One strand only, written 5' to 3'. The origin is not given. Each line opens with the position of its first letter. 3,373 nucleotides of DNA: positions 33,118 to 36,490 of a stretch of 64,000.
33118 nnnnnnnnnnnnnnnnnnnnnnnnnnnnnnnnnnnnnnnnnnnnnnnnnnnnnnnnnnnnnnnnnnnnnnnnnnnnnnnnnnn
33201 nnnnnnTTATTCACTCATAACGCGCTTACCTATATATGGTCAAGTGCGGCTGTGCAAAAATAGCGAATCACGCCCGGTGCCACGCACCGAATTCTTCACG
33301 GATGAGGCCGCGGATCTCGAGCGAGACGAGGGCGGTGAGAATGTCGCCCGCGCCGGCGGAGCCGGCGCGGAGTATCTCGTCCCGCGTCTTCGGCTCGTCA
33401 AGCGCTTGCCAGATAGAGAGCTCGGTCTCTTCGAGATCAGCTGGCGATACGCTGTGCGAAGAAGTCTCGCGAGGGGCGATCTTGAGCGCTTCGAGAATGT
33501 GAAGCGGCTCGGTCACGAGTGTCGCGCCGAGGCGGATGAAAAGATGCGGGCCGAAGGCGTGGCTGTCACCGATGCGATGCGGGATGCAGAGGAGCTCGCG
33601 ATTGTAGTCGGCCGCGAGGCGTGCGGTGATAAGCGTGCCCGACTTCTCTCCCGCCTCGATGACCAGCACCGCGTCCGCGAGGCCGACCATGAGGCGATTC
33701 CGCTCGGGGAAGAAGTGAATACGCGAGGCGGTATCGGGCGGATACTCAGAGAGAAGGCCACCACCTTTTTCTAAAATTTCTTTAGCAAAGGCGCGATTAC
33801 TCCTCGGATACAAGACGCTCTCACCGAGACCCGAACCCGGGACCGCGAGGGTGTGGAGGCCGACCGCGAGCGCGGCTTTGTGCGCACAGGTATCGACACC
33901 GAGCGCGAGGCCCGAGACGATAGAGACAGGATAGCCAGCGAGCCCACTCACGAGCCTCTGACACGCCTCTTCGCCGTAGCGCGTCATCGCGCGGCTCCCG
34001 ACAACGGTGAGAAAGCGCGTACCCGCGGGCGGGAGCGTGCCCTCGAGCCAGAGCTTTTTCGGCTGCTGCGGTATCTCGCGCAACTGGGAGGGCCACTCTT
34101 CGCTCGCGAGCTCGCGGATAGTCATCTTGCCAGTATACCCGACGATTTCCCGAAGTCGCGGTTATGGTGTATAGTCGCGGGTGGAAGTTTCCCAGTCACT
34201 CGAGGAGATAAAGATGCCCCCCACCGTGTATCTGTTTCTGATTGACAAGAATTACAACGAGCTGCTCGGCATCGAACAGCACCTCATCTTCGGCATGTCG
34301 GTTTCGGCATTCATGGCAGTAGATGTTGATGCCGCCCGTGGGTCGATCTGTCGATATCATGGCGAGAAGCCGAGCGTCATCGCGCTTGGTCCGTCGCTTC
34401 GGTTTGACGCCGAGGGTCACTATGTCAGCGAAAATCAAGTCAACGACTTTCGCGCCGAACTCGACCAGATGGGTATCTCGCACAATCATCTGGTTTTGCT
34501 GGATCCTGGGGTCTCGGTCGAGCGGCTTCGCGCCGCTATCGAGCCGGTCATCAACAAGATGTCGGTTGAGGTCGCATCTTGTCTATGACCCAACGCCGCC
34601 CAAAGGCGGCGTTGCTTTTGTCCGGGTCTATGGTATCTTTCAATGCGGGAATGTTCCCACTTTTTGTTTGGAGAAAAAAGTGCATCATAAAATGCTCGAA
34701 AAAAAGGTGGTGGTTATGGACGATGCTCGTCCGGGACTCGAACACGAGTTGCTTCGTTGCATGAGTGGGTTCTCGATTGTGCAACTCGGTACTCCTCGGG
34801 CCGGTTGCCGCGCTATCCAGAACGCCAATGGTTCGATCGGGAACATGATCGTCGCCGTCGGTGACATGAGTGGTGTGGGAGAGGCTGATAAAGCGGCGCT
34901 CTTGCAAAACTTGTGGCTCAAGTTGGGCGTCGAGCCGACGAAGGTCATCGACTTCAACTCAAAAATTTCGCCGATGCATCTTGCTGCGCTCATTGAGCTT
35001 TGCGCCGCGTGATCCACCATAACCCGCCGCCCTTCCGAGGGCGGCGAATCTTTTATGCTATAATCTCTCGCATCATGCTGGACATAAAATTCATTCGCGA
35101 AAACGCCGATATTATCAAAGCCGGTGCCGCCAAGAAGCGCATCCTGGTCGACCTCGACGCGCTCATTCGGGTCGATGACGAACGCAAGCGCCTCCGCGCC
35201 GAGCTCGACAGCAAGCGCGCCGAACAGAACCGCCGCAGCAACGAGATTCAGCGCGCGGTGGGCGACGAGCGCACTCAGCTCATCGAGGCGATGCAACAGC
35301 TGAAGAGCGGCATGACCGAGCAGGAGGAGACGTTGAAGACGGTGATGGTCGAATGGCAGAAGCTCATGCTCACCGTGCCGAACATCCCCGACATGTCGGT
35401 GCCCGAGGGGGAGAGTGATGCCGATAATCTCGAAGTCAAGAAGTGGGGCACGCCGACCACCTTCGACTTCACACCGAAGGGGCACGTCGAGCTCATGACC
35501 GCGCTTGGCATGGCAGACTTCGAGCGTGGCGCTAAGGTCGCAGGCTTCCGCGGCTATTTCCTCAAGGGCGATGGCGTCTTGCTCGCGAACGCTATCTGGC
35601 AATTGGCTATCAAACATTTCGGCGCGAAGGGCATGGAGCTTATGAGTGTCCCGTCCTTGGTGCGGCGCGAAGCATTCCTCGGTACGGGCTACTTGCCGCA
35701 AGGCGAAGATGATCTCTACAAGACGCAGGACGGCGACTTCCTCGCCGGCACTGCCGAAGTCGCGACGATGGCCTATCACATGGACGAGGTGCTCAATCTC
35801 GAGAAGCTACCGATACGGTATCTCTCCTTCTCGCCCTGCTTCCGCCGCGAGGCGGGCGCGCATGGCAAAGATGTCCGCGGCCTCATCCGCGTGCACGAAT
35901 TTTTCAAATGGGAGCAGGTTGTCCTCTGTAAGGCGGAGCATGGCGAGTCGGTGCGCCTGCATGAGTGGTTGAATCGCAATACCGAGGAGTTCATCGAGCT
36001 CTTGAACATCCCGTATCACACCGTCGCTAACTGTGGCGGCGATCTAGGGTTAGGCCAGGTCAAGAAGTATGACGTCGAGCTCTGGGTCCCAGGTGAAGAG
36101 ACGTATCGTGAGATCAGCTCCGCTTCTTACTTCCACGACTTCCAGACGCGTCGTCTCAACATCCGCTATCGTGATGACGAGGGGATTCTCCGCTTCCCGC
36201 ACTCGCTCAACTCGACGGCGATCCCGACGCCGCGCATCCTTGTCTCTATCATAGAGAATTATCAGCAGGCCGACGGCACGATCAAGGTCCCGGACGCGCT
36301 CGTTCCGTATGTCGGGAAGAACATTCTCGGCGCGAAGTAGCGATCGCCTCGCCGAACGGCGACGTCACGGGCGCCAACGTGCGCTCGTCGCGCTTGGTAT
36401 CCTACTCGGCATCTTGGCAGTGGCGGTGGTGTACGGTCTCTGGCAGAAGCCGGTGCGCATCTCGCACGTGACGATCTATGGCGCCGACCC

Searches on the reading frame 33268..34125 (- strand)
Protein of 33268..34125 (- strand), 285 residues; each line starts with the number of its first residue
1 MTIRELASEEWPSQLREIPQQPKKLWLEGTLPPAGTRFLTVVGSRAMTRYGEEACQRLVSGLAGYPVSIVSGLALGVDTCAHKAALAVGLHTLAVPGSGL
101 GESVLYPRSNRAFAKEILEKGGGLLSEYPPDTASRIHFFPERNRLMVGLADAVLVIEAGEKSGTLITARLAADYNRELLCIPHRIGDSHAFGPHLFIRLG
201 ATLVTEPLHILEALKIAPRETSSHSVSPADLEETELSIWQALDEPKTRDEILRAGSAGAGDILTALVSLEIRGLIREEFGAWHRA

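Call 50: search_protein_families(library=pfam, proteins=[window:33268-34125:-], max_evalue=0.01)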
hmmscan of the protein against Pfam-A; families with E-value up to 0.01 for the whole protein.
window:33268-34125:- (285 aa): 3 families
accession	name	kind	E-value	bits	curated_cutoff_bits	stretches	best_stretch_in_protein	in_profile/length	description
PF02481.21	DNA_processg_A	-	5.3e-63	212.5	29.6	1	6-205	12-211/212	DNA recombination-mediator protein A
PF17782.7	DprA_WH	-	5.8e-05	23.5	22.9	1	227-277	6-57/61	DprA winged helix domain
PF12694.12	cpYpsA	-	0.0026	17.9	26.2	0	69-182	1-97/145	Circularly permutated YpsA SLOG family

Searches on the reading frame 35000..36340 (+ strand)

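Call 8: search_protein_families(library=pfam, proteins=[window:35000-36340:+], max_evalue=0.001)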
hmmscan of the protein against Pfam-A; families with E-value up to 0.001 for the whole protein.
window:35000-36340:+ (446 aa): 2 families
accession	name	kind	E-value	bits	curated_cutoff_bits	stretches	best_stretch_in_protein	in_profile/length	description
PF00587.30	tRNA-synt_2b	-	2.9e-28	99.6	29.3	1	247-421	12-179/179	tRNA synthetase class II core domain (G, H, P, S and T)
PF02403.27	Seryl_tRNA_N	-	4.8e-22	78.7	28.2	1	26-130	1-108/108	Seryl-tRNA synthetase N-terminal domain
